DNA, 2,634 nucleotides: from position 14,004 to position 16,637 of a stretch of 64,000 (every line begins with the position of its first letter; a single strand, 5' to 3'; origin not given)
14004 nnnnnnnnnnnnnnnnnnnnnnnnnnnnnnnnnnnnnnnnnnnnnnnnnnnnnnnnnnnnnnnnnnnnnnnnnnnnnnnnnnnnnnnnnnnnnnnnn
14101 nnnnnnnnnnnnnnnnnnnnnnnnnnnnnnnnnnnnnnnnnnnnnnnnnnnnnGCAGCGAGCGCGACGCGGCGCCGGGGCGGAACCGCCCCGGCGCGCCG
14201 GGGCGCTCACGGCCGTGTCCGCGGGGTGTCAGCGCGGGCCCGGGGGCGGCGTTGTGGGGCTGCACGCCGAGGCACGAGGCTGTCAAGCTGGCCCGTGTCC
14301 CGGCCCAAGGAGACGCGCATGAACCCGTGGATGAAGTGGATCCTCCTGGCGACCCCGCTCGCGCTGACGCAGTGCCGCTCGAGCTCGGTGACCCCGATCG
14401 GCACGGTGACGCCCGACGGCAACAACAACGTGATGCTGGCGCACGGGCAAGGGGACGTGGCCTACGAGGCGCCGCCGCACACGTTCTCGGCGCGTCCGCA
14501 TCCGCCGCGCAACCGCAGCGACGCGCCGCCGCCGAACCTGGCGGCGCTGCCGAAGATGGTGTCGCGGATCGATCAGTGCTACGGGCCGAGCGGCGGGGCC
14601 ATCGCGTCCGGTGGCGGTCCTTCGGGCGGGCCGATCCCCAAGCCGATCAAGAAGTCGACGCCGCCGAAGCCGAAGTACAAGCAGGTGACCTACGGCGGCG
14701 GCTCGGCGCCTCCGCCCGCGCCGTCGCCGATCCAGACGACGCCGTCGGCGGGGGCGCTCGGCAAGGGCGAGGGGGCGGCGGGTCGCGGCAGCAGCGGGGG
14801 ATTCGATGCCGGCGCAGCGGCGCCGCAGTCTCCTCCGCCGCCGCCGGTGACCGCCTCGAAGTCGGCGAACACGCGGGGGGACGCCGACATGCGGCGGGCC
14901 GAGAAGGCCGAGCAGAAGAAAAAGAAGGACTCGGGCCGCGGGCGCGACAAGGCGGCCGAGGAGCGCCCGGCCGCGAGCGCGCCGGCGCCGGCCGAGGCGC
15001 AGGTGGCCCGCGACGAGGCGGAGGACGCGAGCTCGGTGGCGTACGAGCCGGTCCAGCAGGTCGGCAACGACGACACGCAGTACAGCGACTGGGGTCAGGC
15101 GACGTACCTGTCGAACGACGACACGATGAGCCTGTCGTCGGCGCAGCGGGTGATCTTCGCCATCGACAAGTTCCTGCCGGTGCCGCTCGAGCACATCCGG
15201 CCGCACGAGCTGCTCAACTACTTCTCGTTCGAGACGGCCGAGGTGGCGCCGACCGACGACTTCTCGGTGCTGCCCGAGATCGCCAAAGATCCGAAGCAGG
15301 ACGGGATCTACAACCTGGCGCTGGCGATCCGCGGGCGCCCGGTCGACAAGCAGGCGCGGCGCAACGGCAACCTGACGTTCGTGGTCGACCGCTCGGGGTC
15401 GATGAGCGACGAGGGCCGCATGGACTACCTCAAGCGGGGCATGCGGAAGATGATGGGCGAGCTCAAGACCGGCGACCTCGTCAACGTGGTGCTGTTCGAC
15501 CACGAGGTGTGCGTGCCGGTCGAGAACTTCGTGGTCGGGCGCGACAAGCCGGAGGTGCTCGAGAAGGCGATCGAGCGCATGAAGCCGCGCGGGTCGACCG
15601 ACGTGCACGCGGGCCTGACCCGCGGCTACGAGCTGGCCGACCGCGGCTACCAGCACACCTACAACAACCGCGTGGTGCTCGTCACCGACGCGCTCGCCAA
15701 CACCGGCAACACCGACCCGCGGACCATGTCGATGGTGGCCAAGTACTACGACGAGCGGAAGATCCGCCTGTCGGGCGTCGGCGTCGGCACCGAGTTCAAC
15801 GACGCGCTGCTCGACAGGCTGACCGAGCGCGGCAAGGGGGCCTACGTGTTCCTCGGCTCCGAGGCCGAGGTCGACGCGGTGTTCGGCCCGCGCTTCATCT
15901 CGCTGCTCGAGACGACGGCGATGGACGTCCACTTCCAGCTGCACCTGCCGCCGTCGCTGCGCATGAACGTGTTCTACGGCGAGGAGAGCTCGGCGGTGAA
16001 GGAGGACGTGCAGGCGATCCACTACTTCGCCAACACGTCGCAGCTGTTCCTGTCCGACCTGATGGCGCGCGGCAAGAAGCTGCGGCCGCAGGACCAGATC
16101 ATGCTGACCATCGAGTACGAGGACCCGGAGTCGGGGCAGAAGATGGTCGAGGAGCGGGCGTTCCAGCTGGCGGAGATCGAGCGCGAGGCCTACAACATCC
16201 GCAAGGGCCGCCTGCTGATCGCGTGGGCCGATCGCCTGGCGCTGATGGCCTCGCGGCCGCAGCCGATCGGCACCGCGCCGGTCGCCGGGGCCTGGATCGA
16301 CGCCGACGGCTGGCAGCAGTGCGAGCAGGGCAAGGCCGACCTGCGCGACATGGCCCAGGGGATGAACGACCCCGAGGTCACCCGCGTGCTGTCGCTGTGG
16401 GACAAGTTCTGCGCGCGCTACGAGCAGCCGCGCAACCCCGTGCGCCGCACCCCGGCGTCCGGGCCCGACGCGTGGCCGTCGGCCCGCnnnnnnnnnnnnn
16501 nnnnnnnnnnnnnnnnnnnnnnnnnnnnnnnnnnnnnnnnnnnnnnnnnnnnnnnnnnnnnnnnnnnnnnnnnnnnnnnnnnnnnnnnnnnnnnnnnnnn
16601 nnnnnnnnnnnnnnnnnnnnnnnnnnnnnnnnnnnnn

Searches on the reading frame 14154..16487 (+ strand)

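Call 82: search_protein_families(library=pfam, proteins=[window:14154-16487:+], max_evalue=0.00001)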
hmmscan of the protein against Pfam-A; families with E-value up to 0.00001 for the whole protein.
window:14154-16487:+ (778 aa): 3 families
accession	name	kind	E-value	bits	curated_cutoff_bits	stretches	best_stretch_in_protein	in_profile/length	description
PF13519.12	VWA_2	-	2.7e-12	47.7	27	1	408-513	2-106/107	von Willebrand factor type A domain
PF13768.12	VWA_3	-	5.9e-12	46.3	27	1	406-566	2-155/155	von Willebrand factor type A domain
PF00092.34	VWA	-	6.3e-12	46.5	23.8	1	406-567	1-161/174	von Willebrand factor type A domain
